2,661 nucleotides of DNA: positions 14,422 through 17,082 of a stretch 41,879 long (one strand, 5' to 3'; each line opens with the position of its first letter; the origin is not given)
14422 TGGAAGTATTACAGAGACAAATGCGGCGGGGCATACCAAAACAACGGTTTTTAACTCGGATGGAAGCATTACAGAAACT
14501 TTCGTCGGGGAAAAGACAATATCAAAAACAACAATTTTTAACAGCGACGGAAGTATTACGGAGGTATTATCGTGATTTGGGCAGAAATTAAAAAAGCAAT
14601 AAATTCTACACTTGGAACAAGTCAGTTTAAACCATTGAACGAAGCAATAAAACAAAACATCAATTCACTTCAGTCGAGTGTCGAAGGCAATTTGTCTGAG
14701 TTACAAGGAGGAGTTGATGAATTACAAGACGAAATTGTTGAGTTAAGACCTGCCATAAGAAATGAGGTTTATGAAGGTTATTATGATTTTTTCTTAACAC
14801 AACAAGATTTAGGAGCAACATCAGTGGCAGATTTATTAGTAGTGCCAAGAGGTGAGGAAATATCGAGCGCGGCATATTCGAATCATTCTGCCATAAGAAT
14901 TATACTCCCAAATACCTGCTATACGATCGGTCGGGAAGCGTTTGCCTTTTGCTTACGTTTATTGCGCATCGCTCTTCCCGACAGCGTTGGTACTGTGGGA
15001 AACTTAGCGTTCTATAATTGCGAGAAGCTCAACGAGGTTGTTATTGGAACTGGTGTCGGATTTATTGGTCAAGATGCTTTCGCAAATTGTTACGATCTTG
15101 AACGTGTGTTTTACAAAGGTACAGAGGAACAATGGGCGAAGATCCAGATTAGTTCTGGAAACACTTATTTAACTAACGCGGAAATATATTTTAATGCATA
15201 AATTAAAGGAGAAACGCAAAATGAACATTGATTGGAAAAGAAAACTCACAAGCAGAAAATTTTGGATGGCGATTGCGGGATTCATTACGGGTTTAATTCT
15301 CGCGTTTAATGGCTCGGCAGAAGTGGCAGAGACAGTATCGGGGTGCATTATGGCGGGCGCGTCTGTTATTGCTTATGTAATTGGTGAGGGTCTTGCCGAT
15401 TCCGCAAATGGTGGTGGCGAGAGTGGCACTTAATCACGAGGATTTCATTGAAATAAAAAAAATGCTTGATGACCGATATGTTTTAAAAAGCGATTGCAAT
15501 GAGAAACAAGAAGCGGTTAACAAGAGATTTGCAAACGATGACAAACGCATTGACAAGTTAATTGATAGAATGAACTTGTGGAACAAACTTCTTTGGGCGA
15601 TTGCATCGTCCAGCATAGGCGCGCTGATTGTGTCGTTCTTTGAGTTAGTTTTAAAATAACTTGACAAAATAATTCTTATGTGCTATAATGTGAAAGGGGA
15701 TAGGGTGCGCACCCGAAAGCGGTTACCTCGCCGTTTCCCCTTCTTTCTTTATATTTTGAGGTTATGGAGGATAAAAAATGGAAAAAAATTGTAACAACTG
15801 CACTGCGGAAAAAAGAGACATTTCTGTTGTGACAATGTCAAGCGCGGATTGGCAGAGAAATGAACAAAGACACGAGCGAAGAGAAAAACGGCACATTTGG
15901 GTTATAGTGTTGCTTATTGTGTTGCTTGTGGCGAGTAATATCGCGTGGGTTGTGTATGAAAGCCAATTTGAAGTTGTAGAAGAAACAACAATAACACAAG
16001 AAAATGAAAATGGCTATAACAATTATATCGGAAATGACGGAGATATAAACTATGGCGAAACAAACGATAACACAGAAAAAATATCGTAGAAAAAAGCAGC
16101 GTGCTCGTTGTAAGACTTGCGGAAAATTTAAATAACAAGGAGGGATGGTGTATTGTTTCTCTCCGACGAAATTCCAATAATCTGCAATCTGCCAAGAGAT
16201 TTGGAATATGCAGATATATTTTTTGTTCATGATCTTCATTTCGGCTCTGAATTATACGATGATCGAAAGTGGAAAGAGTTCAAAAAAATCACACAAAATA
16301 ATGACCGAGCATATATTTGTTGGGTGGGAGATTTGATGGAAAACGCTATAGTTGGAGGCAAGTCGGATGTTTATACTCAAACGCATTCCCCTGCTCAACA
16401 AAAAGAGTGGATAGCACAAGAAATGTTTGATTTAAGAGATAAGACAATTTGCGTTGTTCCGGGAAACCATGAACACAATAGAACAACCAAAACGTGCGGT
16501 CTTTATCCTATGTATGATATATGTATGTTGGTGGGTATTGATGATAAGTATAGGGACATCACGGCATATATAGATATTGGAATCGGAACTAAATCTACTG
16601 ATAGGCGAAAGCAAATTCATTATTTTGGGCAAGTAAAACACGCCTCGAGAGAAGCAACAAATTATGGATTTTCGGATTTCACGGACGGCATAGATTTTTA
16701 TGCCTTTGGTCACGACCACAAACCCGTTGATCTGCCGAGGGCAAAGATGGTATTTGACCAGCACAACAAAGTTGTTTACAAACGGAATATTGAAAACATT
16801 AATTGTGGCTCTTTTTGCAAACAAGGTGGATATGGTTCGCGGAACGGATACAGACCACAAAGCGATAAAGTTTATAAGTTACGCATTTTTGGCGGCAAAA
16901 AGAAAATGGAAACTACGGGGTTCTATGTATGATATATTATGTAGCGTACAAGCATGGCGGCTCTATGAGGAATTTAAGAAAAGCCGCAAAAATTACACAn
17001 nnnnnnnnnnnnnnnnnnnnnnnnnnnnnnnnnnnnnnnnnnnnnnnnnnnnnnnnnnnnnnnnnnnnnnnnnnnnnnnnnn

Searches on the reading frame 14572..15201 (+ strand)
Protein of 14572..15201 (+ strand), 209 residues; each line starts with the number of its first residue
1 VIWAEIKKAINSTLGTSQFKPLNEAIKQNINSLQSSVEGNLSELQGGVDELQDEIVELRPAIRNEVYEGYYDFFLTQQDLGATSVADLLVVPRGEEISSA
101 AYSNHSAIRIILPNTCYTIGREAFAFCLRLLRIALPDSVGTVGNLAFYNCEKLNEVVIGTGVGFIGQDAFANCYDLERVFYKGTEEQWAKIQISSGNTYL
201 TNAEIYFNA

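Call 8: search_protein_families(library=phrogs, proteins=[window:14572-15201:+], max_evalue=0.001)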
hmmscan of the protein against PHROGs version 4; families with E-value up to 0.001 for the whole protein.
window:14572-15201:+ (209 aa): 2 families
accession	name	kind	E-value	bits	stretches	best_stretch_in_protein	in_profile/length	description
phrog_18805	-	unknown function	4.4e-13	49.9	1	93-193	319-417/457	-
phrog_35892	-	unknown function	3.3e-10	39.2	1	109-187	627-703/1181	-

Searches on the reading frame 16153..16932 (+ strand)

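Call 8: search_protein_families(library=phrogs, proteins=[window:16153-16932:+], max_evalue=0.001)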
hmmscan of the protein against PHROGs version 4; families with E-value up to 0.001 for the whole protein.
window:16153-16932:+ (259 aa): 1 family
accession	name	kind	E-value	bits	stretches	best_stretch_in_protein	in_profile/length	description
phrog_7339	-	DNA, RNA and nucleotide metabolism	1e-28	101.4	1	20-252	30-256/263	DNA repair exonuclease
